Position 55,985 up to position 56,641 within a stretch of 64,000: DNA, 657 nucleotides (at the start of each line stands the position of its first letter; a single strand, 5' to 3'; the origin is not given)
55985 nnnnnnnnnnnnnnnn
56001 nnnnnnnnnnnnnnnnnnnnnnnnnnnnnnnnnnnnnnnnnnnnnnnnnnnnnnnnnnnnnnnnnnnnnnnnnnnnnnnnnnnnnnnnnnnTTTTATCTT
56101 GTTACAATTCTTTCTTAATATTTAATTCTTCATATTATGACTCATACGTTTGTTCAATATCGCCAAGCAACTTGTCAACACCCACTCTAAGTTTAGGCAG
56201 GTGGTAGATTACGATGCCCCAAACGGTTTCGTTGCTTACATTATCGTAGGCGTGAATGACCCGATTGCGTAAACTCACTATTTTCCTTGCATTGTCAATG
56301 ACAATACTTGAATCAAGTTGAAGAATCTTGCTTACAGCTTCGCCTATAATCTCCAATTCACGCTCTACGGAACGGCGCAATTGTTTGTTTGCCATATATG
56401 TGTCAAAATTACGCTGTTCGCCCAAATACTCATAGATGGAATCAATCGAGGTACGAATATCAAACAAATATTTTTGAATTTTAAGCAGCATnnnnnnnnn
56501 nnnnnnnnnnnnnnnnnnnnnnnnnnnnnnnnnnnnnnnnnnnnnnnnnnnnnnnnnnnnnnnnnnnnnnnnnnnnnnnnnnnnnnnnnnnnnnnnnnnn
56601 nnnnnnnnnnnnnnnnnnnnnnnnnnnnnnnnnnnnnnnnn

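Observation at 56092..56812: HepT/MntA toxin-antitoxin pair inserted, co-oriented, inside the Na+-NQR operon between nqrB and nqrC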

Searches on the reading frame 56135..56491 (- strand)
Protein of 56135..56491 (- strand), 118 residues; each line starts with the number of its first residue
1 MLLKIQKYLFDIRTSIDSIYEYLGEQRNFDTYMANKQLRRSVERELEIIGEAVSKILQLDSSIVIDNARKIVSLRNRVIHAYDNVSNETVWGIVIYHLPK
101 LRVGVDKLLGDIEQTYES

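Call 3: search_protein_families(library=pfam, proteins=[window:56135-56491:-])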
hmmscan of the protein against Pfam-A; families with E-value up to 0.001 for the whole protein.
window:56135-56491:- (118 aa): 1 family
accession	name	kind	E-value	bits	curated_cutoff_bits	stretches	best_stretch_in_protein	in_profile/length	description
PF01934.22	HepT-like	-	1.5e-16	60.6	23.5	1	13-105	2-117/120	Ribonuclease HepT-like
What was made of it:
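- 56135..56491 (-): hepT: 118-aa HEPN/DUF86 RNase toxin with Rx4HxY intact; overlaps mntA by 11 bp. Pfam PF01934 1.5e-16 (call 3).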

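Call 5: find_encoding_contigs(protein=window:56135-56491:-, flank=6000, max_places=10)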
Protein window:56135-56491:- (118 aa): no gene with exactly this product is on record in the collection.

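Call 7: find_homologous_proteins(query=window:56135-56491:-)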
Query window:56135-56491:- (118 aa): 530 proteins with E <= 0.001 among 532 candidates; the best 120 are listed.
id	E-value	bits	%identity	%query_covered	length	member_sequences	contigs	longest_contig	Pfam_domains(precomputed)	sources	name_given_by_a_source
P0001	1.6e-68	246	100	100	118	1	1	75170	PF01934.23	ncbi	-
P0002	1.1e-50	188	83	92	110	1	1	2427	PF01934.23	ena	-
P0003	1.3e-50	188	84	94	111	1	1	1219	PF01934.23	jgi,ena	-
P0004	5.9e-50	186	84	92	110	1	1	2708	PF01934.23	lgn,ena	-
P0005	2.9e-49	184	82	92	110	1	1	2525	PF01934.23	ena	-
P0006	4.3e-49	183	77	97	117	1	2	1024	PF01934.23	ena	-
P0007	6.8e-49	182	82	92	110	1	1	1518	PF01934.23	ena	-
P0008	8.2e-49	182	83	92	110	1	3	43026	PF01934.23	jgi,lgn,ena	-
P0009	2.2e-48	181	81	92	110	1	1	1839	PF01934.23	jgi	jgi:uncharacterized protein with HEPN domain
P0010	4.4e-48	180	83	92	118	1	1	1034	PF01934.23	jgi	-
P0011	6.1e-48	179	79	91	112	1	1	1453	PF01934.23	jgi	jgi:uncharacterized protein with HEPN domain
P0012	6.3e-48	179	79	92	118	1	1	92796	PF01934.23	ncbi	-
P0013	1.0e-47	179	81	92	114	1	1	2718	PF01934.23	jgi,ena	-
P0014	1.2e-47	178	77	97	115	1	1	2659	PF01934.23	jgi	jgi:uncharacterized protein with HEPN domain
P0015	1.5e-47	178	80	92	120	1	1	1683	PF01934.23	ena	-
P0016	1.5e-47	178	77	94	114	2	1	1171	PF01934.23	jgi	-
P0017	1.6e-47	178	79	92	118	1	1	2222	PF01934.23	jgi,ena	-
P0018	2.3e-47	178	77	94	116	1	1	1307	PF01934.23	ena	-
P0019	2.4e-47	177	77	92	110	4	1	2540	PF01934.23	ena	-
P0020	2.5e-47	177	80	93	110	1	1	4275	PF01934.23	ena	-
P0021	3.0e-47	177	79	92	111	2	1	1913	PF01934.23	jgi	jgi:uncharacterized protein with HEPN domain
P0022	5.3e-47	176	78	93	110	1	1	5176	PF01934.23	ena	-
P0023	5.8e-47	176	81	93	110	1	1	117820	PF01934.23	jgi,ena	-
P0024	6.4e-47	176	82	92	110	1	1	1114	PF01934.23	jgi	jgi:uncharacterized protein with HEPN domain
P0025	7.9e-47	176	77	92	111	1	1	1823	PF01934.23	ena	-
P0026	9.8e-47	175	79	92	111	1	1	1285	PF01934.23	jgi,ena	-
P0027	1.3e-46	175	79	92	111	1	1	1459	PF01934.23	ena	-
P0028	1.7e-46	175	76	92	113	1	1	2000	PF01934.23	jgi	jgi:uncharacterized protein with HEPN domain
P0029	3.0e-46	174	77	92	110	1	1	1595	PF01934.23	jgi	jgi:uncharacterized protein with HEPN domain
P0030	3.5e-46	174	77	92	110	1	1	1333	PF01934.23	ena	-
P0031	3.8e-46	174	80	92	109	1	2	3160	PF01934.23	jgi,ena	-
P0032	4.1e-46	173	77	94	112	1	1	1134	PF01934.23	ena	-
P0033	4.4e-46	173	77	92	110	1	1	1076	PF01934.23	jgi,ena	-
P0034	4.9e-46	173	79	92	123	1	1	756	PF01934.23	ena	-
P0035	5.3e-46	173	73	95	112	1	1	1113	PF01934.23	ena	-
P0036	5.8e-46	173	76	92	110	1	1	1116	PF01934.23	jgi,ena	-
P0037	6.6e-46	173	78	92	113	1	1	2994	PF01934.23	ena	-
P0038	7.4e-46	173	78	93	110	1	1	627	PF01934.23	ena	-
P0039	1.5e-45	172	77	92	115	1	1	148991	PF01934.23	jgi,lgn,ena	-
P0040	1.6e-45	172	76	93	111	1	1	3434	PF01934.23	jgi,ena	-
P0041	1.8e-45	171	75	96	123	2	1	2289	PF01934.23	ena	-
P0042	1.9e-45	171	78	92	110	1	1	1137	PF01934.23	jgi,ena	-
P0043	2.2e-45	171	76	92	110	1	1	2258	PF01934.23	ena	-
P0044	2.6e-45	171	77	92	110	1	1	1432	PF01934.23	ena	-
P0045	2.7e-45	171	77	92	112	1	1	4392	PF01934.23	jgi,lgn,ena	-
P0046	3.9e-45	170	78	92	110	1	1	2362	PF01934.23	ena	-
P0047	8.1e-45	169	74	100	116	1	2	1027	PF01934.23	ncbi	-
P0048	1.0e-44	169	75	92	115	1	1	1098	PF01934.23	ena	-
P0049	1.2e-44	169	77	91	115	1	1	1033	PF01934.23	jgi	jgi:uncharacterized protein with HEPN domain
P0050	1.6e-44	168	76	92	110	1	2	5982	PF01934.23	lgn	-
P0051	1.6e-44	168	77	92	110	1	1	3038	PF01934.23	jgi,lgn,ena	-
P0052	3.8e-44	167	77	92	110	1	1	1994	PF01934.23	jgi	jgi:uncharacterized protein with HEPN domain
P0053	4.3e-44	167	75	92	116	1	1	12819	PF01934.23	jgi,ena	-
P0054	4.7e-44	167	73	97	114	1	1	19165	PF01934.23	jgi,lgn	jgi:uncharacterized protein with HEPN domain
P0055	7.2e-44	166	74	92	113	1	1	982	PF01934.23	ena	-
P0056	1.1e-43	166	75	92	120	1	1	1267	PF01934.23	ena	-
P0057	1.2e-43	166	74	94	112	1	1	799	PF01934.23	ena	-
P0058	1.7e-43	165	76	91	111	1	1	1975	PF01934.23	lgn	-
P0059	2.6e-43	164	75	94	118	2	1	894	PF01934.23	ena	-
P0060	5.4e-43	163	76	94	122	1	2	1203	PF01934.23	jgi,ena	-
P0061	1.0e-42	163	72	92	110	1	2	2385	PF01934.23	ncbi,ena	-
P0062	5.0e-42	160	74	94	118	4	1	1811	PF01934.23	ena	-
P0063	7.2e-42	160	73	88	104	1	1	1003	PF01934.23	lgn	-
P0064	7.6e-42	160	75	93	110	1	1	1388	PF01934.23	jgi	jgi:uncharacterized protein with HEPN domain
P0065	1.2e-41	159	70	92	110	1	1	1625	PF01934.23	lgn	-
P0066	1.5e-41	159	70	92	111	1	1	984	PF01934.23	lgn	-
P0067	1.7e-41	159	70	92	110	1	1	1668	PF01934.23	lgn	-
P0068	3.2e-40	155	68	97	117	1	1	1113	PF01934.23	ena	-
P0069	1.8e-39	152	68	92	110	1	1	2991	PF01934.23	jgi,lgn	jgi:uncharacterized protein with HEPN domain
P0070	6.1e-39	150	67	92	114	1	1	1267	PF01934.23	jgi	-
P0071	2.9e-38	148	63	97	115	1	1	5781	PF01934.23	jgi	jgi:uncharacterized protein with HEPN domain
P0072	3.1e-38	148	66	92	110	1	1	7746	PF01934.23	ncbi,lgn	-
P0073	5.5e-38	147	66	92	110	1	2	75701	PF01934.23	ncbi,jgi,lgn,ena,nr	ncbi:MAG TPA: hypothetical protein DCG75_16640 [Bacteroidales bacterium]|jgi:uncharacterized protein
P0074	5.9e-38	147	68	92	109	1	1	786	PF01934.23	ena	-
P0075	6.1e-38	147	68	92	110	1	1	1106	PF01934.23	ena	-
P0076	6.4e-38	147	69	92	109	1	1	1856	PF01934.23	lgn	-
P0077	1.0e-37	146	64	92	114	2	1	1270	PF01934.23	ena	-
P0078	1.2e-37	146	66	92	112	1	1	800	PF01934.23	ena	-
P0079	1.2e-37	146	68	92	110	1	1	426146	PF01934.23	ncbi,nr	ncbi:MAG: DUF86 domain-containing protein [Bacteroidetes bacterium]|nr:DUF86 domain-containing prote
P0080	1.3e-37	146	68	92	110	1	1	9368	PF01934.23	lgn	-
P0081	1.3e-37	146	68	92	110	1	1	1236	PF01934.23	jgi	-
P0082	1.6e-37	146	67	92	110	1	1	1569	PF01934.23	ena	-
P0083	1.6e-37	146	77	77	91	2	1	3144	PF01934.23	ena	-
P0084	2.1e-37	145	68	92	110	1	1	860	PF01934.23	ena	-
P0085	2.7e-37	145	64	92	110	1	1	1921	PF01934.23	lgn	-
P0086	3.2e-37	145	66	92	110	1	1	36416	PF01934.23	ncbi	ncbi:MAG: DUF86 domain-containing protein [Thiohalospira sp.]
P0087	3.4e-37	145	67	94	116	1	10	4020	PF01934.23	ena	-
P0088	3.8e-37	145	64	92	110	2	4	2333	PF01934.23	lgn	-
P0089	3.9e-37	145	67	92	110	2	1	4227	PF01934.23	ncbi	-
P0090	5.6e-37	144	66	92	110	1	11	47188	PF01934.23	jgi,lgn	jgi:uncharacterized protein with HEPN domain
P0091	5.7e-37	144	65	93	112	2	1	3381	PF01934.23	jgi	jgi:uncharacterized protein with HEPN domain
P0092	6.6e-37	144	67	92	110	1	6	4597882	PF01934.23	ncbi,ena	-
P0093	7.1e-37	144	63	92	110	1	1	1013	PF01934.23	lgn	-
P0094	8.9e-37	143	65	93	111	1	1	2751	PF01934.23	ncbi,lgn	-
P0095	9.0e-37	143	67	92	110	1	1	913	PF01934.23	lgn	-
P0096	9.7e-37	143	67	92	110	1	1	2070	PF01934.23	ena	-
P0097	9.7e-37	143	63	92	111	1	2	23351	PF01934.23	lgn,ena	-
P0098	1.1e-36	143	67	92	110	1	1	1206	PF01934.23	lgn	-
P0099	1.2e-36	143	65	93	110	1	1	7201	PF01934.23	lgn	-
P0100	1.5e-36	143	65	92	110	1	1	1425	PF01934.23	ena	-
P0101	1.5e-36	143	66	92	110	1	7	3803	PF01934.23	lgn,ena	-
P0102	1.7e-36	143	66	92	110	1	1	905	PF01934.23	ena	-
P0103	1.7e-36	143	66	92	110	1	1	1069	PF01934.23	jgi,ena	-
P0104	1.8e-36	142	66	94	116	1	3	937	PF01934.23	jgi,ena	-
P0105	1.8e-36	142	65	94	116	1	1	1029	PF01934.23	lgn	-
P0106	2.1e-36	142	65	93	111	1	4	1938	PF01934.23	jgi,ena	-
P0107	2.4e-36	142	66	92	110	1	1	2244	PF01934.23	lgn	-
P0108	2.5e-36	142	66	92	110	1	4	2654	PF01934.23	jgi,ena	-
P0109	2.5e-36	142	64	92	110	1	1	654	PF01934.23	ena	-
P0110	3.0e-36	142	63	92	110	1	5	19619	PF01934.23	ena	-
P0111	3.3e-36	142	66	92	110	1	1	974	PF01934.23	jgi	jgi:uncharacterized protein with HEPN domain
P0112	3.6e-36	141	64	92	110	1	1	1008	PF01934.23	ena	-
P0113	4.2e-36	141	65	92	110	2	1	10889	PF01934.23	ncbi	-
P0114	4.4e-36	141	66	92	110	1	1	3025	PF01934.23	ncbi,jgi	jgi:uncharacterized protein with HEPN domain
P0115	4.4e-36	141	66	92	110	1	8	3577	PF01934.23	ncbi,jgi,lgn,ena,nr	ncbi:MAG: hypothetical protein A2491_17265 [Bacteroidetes bacterium RIFOXYC12_FULL_35_7]|nr:MAG: hyp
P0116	4.4e-36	141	65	93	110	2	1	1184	PF01934.23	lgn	-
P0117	4.5e-36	141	66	92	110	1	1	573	PF01934.23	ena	-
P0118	4.9e-36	141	64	92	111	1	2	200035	PF01934.23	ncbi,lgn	-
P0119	5.0e-36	141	65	92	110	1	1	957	PF01934.23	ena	-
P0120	5.5e-36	141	64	92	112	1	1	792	PF01934.23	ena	-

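Call 19: find_encoding_contigs(protein=P0012, flank=5000, max_places=4)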
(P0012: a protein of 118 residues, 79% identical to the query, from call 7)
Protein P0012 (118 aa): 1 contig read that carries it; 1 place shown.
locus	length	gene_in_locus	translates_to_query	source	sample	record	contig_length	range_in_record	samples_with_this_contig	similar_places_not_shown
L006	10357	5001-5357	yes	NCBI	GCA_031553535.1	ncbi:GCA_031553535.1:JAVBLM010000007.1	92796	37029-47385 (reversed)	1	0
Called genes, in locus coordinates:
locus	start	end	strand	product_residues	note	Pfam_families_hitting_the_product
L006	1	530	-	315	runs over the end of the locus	PF01145:Band_7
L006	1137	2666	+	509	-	PF00117:GATase, PF07722:Peptidase_C26 (weak), PF02540:NAD_synthase (weak), PF03054:tRNA_Me_trans (weak), PF00958:GMP_synt_C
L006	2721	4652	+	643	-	PF01476:LysM, PF13458:Peripla_BP_6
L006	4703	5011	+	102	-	PF18765:Polbeta, PF01909:NTP_transf_2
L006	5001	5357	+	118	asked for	PF01934:HepT-like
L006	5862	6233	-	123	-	PF14734:DUF4469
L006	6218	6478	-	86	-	-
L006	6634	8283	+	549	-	PF00496:SBP_bac_5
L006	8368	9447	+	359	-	PF04055:Radical_SAM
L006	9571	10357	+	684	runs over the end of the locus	PF13567:DUF4131, PF03772:Competence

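Call 20: find_encoding_contigs(protein=P0008, flank=5000, max_places=4)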
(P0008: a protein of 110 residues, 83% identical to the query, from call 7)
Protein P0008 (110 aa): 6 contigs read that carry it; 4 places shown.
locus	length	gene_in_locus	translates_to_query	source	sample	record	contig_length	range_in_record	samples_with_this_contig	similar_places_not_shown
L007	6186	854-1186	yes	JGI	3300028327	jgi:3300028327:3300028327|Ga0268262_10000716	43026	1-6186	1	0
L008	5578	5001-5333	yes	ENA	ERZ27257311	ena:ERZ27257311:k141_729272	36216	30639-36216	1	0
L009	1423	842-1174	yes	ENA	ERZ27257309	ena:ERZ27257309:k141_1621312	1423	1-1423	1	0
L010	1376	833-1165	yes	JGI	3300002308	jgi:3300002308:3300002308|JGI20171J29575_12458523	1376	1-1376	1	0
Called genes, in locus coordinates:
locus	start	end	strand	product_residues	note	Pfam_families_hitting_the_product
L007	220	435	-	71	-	-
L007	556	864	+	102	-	PF18765:Polbeta, PF01909:NTP_transf_2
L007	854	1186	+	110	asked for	PF01934:HepT-like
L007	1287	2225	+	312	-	PF12784:PDDEXK_2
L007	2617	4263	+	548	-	PF05262:Borrelia_P83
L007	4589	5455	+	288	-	-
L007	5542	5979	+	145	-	PF01957:NfeD (faint)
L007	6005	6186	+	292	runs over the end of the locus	PF01145:Band_7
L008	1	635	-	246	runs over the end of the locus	PF02146:SIR2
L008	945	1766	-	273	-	-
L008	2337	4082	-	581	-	PF13290:CHB_HEX_C_1 (weak), PF13287:Fn3_assoc (faint)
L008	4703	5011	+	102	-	PF18765:Polbeta, PF01909:NTP_transf_2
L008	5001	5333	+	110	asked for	PF01934:HepT-like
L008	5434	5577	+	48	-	?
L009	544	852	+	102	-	PF18765:Polbeta, PF01909:NTP_transf_2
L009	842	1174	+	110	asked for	PF01934:HepT-like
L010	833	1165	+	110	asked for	PF01934:HepT-like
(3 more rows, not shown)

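Call 21: find_encoding_contigs(protein=P0023, flank=5000, max_places=4)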
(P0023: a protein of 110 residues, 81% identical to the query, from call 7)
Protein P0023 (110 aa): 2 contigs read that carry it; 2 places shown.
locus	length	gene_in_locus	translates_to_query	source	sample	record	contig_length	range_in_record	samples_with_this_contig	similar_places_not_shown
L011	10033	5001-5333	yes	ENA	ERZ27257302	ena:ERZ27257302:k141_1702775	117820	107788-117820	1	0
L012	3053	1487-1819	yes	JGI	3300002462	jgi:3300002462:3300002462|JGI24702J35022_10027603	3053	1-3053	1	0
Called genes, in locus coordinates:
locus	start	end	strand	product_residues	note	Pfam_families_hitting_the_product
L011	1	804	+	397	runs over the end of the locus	PF02661:Fic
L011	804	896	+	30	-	-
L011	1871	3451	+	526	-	PF06739:SBBP (faint), PF07494:Reg_prop (faint), PF13540:RCC1_2 (faint)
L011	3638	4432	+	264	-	-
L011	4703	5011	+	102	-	PF01909:NTP_transf_2, PF18765:Polbeta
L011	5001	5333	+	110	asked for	PF01934:HepT-like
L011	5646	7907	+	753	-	PF00708:Acylphosphatase, PF07503:zf-HYPF, PF01300:Sua5_yciO_yrdC, PF17788:HypF_C, PF22521:HypF_C_2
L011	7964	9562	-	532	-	PF01144:CoA_trans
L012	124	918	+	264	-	-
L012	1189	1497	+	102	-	PF01909:NTP_transf_2, PF18765:Polbeta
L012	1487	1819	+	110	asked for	PF01934:HepT-like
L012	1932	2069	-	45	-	-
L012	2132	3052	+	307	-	?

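Call 45: search_solved_structures(query=window:56135-56491:-, max_evalue=0.01, show_alignments=2)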
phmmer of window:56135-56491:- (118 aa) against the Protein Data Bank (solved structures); distinct sequences matched with E-value up to 0.01: 0.
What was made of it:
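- Tried and rejected: A single-sequence search of the PDB with HepT gave no hit (call 45).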

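Call 48: search_solved_structures(query=A1, max_evalue=0.01, show_alignments=3)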
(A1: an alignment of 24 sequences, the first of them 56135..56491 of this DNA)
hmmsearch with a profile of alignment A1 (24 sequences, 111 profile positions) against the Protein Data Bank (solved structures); distinct sequences matched with E-value up to 0.01: 2.
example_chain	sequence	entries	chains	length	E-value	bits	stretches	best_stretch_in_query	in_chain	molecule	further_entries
6m6u_B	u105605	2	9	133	0.00055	23.2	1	65-107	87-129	Toxin-antitoxin system toxin HepN family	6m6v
5yep_B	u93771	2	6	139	0.00068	22.9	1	65-107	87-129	Toxin-antitoxin system toxin HepN family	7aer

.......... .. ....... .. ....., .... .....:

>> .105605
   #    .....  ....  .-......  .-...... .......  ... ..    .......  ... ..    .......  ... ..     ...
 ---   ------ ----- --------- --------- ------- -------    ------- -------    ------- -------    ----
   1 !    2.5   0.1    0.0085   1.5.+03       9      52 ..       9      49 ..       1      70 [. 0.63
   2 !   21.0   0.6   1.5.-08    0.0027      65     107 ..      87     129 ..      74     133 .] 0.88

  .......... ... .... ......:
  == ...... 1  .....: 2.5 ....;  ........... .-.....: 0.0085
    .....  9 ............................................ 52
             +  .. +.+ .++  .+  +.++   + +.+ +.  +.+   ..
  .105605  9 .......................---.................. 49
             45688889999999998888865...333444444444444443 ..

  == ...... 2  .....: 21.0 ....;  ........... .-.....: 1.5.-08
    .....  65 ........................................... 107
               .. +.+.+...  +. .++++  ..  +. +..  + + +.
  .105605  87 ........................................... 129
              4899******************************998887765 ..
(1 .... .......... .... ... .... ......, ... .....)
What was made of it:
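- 56135..56491 (-): A profile of the family aligns this motif to Shewanella HepT 5YEP/6M6U (call 48).
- On Class I HEPN/MNT = type VII HepT/MntA TA: It aligns with the motif of 5YEP/6M6U (call 48).
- Profile alignment to Shewanella HepT (call 48).
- Tried and rejected: A family profile was needed (call 48).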

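Call 49: search_protein_families(library=padloc, proteins=[window:56135-56491:-], max_evalue=0.01)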
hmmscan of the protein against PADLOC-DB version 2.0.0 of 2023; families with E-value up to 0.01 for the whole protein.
window:56135-56491:- (118 aa): 0 families
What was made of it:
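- On PADLOC candidate defence system PDC-S09: HepT matches no PADLOC model (call 49).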

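Call 50: search_protein_families(library=ncbifam, proteins=[window:56135-56491:-], max_evalue=0.001)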
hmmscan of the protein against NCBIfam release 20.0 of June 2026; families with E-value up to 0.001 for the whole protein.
window:56135-56491:- (118 aa): 1 family
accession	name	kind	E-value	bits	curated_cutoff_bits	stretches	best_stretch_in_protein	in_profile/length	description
NF047751.1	HepT_toxin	equivalog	8.6e-09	35.3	60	1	66-102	82-118/120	type VII toxin-antitoxin system HepT family RNase toxin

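Call 55: find_encoding_contigs(protein=P0004, flank=3000, max_places=3)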
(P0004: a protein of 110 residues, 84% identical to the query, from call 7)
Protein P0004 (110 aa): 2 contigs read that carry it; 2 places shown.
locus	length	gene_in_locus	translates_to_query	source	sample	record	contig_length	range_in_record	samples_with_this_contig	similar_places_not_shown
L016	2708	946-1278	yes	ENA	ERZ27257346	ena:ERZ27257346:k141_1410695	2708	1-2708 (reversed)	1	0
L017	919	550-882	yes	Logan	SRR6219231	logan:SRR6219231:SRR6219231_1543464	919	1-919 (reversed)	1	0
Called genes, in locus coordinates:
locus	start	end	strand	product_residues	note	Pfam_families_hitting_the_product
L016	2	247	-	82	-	?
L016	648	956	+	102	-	PF01909:NTP_transf_2, PF18765:Polbeta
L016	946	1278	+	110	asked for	PF01934:HepT-like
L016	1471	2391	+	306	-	PF00005:ABC_tran, PF13304:AAA_21 (weak)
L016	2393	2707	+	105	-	?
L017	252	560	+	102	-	PF01909:NTP_transf_2, PF18765:Polbeta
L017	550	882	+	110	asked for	PF01934:HepT-like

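Call 56: find_encoding_contigs(protein=P0002, flank=3000, max_places=3)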
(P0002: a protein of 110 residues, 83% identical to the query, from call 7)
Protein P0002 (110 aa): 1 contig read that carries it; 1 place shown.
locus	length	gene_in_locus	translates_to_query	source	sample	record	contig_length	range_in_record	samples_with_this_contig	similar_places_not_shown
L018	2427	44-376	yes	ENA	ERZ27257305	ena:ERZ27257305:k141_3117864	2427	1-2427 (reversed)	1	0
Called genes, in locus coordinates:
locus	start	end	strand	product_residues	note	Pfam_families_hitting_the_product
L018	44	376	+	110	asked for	PF01934:HepT-like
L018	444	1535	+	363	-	PF02272:DHHA1 (faint), PF01368:DHH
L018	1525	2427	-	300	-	?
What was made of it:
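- The same family sits in many unrelated contexts (calls 19-21, 55, 56).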

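Call 81: predict_structure(alignment_id=A1)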
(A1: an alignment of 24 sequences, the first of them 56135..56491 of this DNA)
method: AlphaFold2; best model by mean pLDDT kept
length: 118 residues; sequences in the alignment: 24
mean_pLDDT: 85.2   pTM: 0.79
mean pLDDT of the five models: 85.2, 83.5, 83.1, 82.5, 82.3
residues with pLDDT >= 90: 52; 70-90: 55; 50-70: 11; < 50: 0
segments of 3 or more residues with pLDDT < 50: none
pLDDT, mean of each block of 10 residues (from residue 1): 88 95 88 91 92 91 79 73 72 88 91 73
secondary structure, 60 per line:
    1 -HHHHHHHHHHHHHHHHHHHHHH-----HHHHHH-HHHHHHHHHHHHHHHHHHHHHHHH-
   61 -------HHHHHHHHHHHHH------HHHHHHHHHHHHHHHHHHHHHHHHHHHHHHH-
elements in order: H2-23 H29-34 H36-59 H68-80 H87-117
